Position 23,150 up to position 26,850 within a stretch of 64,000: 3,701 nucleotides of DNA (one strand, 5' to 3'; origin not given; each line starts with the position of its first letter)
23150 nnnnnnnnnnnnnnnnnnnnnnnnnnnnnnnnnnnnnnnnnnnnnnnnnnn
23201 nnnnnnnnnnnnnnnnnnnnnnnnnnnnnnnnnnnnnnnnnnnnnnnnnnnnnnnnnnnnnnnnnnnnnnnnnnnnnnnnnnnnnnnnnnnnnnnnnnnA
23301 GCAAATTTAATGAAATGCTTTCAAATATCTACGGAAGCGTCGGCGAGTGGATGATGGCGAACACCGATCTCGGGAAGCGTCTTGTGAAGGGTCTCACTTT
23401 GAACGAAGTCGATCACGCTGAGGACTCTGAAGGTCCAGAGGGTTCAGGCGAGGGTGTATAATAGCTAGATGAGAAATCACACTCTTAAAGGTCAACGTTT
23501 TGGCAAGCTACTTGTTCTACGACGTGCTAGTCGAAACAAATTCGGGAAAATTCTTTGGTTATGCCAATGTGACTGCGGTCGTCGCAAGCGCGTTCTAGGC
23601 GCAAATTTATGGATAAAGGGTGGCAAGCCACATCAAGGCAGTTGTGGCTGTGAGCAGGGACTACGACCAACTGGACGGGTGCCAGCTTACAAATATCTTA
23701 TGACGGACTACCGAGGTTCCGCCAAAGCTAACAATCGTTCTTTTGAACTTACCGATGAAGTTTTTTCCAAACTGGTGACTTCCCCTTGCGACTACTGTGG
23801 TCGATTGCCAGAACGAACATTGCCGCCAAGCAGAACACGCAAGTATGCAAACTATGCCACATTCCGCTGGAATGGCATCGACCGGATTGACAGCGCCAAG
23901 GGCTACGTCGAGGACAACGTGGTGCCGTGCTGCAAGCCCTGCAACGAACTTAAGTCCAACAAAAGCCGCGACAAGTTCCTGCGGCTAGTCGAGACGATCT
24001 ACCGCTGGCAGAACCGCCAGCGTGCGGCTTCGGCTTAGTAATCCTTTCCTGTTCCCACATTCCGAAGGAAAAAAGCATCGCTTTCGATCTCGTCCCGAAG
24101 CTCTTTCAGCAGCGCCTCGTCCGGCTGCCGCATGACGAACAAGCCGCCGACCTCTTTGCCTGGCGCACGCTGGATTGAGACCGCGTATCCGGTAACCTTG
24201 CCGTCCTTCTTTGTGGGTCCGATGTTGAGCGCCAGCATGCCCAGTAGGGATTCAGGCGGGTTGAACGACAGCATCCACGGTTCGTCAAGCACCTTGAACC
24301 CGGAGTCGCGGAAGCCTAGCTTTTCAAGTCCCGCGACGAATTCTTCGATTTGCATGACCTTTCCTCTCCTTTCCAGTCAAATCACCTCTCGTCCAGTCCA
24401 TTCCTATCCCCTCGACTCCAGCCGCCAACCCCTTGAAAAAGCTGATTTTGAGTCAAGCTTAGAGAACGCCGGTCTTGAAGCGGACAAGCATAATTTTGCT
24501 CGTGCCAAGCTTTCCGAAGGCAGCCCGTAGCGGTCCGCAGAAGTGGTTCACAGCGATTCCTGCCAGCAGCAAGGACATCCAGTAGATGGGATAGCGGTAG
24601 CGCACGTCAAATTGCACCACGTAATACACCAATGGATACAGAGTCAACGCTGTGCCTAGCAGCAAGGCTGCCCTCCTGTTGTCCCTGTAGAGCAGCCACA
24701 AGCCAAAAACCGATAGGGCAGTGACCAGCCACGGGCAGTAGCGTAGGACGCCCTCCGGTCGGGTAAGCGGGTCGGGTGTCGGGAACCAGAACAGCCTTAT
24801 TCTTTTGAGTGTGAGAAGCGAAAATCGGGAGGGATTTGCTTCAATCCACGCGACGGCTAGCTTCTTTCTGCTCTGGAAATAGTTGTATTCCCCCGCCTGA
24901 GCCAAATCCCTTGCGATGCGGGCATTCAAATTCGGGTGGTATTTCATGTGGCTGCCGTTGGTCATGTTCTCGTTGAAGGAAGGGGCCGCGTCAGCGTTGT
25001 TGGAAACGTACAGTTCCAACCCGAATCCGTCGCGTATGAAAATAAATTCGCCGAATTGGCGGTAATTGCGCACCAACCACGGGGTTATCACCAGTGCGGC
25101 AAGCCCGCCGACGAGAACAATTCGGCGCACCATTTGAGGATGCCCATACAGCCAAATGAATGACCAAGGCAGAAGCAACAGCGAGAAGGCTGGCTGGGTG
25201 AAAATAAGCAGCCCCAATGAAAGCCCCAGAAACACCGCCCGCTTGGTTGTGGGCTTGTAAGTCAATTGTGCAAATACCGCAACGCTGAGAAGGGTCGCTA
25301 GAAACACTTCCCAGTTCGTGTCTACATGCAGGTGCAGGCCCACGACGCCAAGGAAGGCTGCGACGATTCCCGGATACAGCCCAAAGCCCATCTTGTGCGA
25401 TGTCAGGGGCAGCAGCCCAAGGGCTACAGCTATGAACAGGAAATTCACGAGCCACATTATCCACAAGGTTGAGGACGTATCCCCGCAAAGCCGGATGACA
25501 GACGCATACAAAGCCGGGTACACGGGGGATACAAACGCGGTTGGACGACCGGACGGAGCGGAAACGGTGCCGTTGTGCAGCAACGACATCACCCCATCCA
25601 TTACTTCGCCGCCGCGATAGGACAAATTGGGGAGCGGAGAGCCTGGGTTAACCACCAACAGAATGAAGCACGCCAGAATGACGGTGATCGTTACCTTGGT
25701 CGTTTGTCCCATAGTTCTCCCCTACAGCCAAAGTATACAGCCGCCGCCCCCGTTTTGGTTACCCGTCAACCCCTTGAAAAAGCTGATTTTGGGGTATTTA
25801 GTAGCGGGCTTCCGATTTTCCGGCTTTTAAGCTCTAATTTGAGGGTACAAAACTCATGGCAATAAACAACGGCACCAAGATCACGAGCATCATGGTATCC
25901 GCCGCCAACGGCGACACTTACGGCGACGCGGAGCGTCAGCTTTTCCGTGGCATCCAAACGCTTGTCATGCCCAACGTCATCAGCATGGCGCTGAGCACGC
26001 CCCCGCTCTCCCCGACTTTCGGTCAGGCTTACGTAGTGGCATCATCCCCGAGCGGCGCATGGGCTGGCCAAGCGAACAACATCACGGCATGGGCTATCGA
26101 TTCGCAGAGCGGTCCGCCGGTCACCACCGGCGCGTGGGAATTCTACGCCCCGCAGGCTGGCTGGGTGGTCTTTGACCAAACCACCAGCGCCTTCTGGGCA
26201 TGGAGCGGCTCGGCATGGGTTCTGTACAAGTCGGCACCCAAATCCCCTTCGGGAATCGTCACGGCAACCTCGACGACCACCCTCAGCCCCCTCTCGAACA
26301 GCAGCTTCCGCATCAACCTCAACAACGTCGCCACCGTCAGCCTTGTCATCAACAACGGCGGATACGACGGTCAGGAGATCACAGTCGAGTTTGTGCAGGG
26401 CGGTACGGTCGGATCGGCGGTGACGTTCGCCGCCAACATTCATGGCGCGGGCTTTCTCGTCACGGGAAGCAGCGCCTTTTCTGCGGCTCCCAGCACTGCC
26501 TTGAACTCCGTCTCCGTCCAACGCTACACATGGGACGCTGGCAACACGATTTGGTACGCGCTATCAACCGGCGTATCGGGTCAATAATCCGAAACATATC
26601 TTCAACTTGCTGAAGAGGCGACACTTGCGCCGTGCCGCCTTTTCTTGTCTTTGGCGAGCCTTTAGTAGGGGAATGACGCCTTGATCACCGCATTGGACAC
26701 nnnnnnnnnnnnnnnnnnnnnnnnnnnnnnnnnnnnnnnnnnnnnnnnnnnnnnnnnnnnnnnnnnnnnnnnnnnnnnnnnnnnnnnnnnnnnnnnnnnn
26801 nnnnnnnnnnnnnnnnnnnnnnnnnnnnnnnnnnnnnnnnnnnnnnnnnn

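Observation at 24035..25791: Minus-strand two-gene island (hypothetical + GT-C-like polytopic membrane protein), each preceded by an identical 25-nt element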

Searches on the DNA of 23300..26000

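Call 77: search_rna_families(source=window, start=23300, end=26000, threshold=evalue, max_evalue=1)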
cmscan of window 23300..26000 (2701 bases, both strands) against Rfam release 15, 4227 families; matches with E-value up to 1: 2.
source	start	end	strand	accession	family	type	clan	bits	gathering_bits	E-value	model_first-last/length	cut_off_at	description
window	23606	23701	-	RF01498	Afu_190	Gene; snRNA; snoRNA; CD-box;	-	23.2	35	0.08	1-100/100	no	A. fumigatus snoRNA Afu_190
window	24672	24757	-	RF02246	Six3os1_1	Gene; lncRNA;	-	19.6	50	0.24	1-87/87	no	Six3os1 conserved region 1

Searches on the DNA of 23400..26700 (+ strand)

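Call 7: search_dna_similar(query=window:23400-26700:+, collection=phages, mode=distant)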
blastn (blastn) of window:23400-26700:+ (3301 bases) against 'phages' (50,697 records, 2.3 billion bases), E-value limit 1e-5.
No match.

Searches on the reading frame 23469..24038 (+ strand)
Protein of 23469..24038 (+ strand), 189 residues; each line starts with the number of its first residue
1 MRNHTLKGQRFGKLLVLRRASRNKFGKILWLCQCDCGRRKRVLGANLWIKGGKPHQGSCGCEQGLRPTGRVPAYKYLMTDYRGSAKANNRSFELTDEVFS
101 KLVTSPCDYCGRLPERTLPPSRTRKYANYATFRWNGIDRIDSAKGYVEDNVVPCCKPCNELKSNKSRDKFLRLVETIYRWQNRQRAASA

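Call 5: search_protein_families(library=pfam, proteins=[window:23469-24038:+], max_evalue=1)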
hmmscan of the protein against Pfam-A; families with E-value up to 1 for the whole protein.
window:23469-24038:+ (189 aa): 2 families
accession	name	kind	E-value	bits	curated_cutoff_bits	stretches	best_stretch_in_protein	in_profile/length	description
PF11571.13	Med27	-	0.043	14.6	25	1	98-125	45-74/86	Mediator complex subunit 27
PF14279.12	HNH_5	-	0.27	11.6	27.5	1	149-172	30-53/56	HNH endonuclease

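Call 8: search_protein_families(library=phrogs, proteins=[window:23469-24038:+], max_evalue=0.1)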
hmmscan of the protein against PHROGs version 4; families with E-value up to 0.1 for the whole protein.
window:23469-24038:+ (189 aa): 14 families
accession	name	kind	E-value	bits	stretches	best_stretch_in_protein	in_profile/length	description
phrog_1035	-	DNA, RNA and nucleotide metabolism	1.7e-14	55.3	1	19-183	53-231/271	endonuclease VII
phrog_3322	-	DNA, RNA and nucleotide metabolism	7.8e-14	52.8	1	74-182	52-153/162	endonuclease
phrog_374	-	DNA, RNA and nucleotide metabolism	3.2e-12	47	1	3-67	194-255/617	HNH endonuclease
phrog_3118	-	DNA, RNA and nucleotide metabolism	2e-10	41.6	1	74-165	11-99/287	HNH endonuclease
phrog_1400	-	moron, auxiliary metabolic gene and host takeover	2.2e-05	25.4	1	82-182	17-106/251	Srd anti-sigma factor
phrog_4592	-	moron, auxiliary metabolic gene and host takeover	0.0001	23.2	1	84-172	70-142/170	decoy of host sigma70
phrog_2118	-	DNA, RNA and nucleotide metabolism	0.00012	22.7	1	149-176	208-235/301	HNH endonuclease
phrog_22195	-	unknown function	0.0017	19.1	1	3-59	7-58/148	-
phrog_338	-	DNA, RNA and nucleotide metabolism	0.002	18.5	1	103-169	206-266/340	HNH endonuclease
phrog_2214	-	DNA, RNA and nucleotide metabolism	0.0071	16.5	1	103-177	192-251/429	HNH endonuclease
phrog_9443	-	DNA, RNA and nucleotide metabolism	0.0076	17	1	137-171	116-151/170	HNH endonuclease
phrog_144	-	DNA, RNA and nucleotide metabolism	0.0094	16.6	1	141-183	111-159/175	HNH endonuclease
phrog_5034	-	DNA, RNA and nucleotide metabolism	0.013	16.7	1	85-166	8-82/138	NinG/ Rap DNA junction specific endonuclease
phrog_16726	-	DNA, RNA and nucleotide metabolism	0.025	15.3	1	149-175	127-154/308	HNH endonuclease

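Call 9: search_protein_families(library=ncbifam, proteins=[window:23469-24038:+], max_evalue=1)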
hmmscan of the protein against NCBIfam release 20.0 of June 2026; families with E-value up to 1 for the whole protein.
window:23469-24038:+ (189 aa): 0 families

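Call 78: search_protein_families(library=padloc, proteins=[window:23469-24038:+], max_evalue=0.1)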
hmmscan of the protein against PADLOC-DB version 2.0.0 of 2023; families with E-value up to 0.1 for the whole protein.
window:23469-24038:+ (189 aa): 3 families
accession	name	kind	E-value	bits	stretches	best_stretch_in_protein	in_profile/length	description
PDLC04259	PDC-M01B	-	0.025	12.6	1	150-167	126-143/277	-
PDLC04264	PDC-M01B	-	0.049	11.4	1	149-166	131-148/282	-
PDLC04248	PDC-M01B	-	0.055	11.4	1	150-166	66-82/216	-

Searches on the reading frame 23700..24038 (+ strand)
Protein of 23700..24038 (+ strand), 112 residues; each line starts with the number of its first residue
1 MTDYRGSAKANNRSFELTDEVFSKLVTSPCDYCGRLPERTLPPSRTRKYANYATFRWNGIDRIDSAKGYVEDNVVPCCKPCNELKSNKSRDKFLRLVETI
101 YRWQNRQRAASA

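Call 91: find_encoding_contigs(protein=window:23700-24038:+, flank=3500, max_places=10)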
Protein window:23700-24038:+ (112 aa): 8 contigs read that carry it; 4 places shown.
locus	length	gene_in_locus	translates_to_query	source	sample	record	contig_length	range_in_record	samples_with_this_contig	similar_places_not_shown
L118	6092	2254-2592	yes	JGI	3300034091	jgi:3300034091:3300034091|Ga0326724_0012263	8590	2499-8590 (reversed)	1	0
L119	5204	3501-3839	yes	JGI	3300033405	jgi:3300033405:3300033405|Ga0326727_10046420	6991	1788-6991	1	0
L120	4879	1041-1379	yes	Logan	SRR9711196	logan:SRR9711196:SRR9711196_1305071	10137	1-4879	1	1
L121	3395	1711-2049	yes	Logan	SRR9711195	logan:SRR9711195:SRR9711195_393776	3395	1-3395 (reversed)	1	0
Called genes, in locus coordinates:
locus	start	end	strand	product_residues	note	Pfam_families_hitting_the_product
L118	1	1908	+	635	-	?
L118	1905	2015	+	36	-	-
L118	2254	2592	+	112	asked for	-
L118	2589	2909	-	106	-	-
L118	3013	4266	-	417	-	-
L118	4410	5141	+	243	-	PF10983:DUF2793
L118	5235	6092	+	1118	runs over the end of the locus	?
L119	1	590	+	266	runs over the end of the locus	-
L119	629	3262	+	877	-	-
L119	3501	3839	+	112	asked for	-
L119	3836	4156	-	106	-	-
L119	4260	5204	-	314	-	?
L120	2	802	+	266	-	?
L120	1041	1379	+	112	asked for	-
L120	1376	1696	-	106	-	-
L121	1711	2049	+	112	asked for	-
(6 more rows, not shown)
